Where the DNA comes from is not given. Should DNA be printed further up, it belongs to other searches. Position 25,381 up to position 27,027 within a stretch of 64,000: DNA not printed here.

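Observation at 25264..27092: Insertion sequence with unusually long (about 210 bp) terminal inverted repeats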

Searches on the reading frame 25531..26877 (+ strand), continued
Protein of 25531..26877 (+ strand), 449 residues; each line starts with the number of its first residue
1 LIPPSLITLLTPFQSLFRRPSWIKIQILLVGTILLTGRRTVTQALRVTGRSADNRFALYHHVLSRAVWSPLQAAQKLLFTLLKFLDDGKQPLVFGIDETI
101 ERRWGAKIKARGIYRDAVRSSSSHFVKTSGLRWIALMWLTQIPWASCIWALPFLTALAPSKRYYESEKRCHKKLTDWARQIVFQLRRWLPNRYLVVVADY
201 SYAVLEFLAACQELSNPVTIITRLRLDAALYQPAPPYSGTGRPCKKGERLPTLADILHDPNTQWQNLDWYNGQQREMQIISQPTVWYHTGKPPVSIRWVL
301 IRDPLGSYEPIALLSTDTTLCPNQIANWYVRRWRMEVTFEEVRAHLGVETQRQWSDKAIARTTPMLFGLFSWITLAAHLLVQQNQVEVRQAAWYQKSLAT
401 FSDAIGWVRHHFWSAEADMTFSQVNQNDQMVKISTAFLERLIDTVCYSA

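Call 57: get_annotated_region(hit=H6, flank=400)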
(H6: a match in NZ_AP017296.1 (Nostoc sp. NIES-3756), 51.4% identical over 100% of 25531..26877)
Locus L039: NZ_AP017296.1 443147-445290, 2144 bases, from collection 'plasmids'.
description: Nostoc sp. NIES-3756 plasmid pNOS3756_1, complete sequence
organism: Nostoc sp. NIES-3756 (NCBI taxid 1751286)
taxonomy: Bacteria; Cyanobacteriota; Cyanophyceae; Nostocales; Nostocaceae; Nostoc; Nostoc sp. NIES-3756
host: -; source: -; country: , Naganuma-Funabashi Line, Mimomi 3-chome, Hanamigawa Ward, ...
typing (MOB-suite, as given by PLSDB): non-mobilizable
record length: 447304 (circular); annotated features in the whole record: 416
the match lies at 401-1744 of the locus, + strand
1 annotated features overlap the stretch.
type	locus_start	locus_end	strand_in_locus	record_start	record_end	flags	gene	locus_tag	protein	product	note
CDS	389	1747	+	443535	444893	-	-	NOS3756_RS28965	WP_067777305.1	transposase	-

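Call 58: get_annotated_region(hit=H3, flank=400)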
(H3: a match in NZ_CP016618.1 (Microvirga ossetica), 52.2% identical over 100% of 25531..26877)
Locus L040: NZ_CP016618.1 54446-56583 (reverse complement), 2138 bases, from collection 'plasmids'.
description: Microvirga ossetica strain V5/3m plasmid unnamed3, complete sequence
organism: Microvirga ossetica (NCBI taxid 1882682)
taxonomy: Bacteria; Pseudomonadota; Alphaproteobacteria; Hyphomicrobiales; Methylobacteriaceae; Microvirga; Microvirga ossetica
host: -; source: Vicia alpestris,cell culture,nodules; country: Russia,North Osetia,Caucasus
typing (MOB-suite, as given by PLSDB): non-mobilizable
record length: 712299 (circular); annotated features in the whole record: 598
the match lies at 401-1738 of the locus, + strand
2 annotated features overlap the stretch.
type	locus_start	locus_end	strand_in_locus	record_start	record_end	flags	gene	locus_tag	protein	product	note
CDS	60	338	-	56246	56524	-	-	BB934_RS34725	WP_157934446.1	hypothetical protein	-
CDS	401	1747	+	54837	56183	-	-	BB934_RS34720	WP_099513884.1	transposase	-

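Call 63: find_encoding_contigs(protein=P0015, flank=600, max_places=10)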
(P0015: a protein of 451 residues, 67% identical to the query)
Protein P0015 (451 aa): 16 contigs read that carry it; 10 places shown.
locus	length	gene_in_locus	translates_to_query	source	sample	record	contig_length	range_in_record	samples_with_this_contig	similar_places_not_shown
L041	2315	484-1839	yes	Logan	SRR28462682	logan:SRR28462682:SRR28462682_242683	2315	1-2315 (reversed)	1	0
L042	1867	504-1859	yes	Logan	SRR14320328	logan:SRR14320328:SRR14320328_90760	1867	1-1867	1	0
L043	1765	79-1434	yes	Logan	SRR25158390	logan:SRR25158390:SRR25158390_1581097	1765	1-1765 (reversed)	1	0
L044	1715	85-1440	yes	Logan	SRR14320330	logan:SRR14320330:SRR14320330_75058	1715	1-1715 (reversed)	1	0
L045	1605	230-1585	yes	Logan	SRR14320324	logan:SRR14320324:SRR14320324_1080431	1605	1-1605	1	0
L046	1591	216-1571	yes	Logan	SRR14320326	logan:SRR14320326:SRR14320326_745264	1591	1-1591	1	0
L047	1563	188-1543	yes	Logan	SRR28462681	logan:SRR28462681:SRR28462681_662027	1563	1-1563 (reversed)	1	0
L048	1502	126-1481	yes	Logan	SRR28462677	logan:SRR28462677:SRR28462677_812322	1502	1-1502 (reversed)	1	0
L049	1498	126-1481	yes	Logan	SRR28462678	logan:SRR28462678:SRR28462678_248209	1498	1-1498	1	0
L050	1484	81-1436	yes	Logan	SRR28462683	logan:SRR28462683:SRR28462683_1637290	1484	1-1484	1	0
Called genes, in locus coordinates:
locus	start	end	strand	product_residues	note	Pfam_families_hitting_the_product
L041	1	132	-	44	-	?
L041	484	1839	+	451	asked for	PF13546:DDE_5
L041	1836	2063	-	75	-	-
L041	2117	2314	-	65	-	?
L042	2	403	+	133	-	?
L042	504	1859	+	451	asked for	PF13546:DDE_5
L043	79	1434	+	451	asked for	PF13546:DDE_5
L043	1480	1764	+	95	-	?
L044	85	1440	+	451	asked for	PF13546:DDE_5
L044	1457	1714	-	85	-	?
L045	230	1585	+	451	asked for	PF13546:DDE_5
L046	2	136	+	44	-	?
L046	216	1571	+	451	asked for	PF13546:DDE_5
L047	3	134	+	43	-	?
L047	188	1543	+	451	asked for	PF13546:DDE_5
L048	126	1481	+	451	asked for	PF13546:DDE_5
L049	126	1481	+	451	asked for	PF13546:DDE_5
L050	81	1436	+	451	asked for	PF13546:DDE_5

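Call 64: find_encoding_contigs(protein=P0092, flank=600, max_places=10)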
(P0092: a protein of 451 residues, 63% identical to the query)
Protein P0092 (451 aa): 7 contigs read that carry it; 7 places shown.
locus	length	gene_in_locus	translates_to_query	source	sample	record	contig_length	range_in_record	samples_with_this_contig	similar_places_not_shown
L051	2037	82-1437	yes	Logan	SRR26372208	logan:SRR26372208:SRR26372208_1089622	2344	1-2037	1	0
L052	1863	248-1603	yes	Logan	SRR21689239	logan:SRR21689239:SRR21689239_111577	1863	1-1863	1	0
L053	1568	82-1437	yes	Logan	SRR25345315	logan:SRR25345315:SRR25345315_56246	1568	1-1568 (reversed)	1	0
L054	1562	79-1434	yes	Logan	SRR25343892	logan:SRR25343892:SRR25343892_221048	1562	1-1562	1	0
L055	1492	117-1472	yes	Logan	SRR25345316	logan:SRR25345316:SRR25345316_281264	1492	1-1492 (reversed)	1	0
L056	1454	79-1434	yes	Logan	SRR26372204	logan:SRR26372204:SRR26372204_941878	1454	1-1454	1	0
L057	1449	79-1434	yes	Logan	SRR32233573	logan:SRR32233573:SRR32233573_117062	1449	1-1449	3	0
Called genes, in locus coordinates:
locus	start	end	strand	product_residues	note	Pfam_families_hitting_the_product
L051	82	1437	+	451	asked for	PF13546:DDE_5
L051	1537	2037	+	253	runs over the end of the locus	PF13340:DUF4096, PF01609:DDE_Tnp_1, PF13586:DDE_Tnp_1_2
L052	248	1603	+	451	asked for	PF13546:DDE_5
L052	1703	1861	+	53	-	?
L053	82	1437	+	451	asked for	PF13546:DDE_5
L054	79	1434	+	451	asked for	PF13546:DDE_5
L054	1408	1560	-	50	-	?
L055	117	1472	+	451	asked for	PF13546:DDE_5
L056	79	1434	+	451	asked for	PF13546:DDE_5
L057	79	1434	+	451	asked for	PF13546:DDE_5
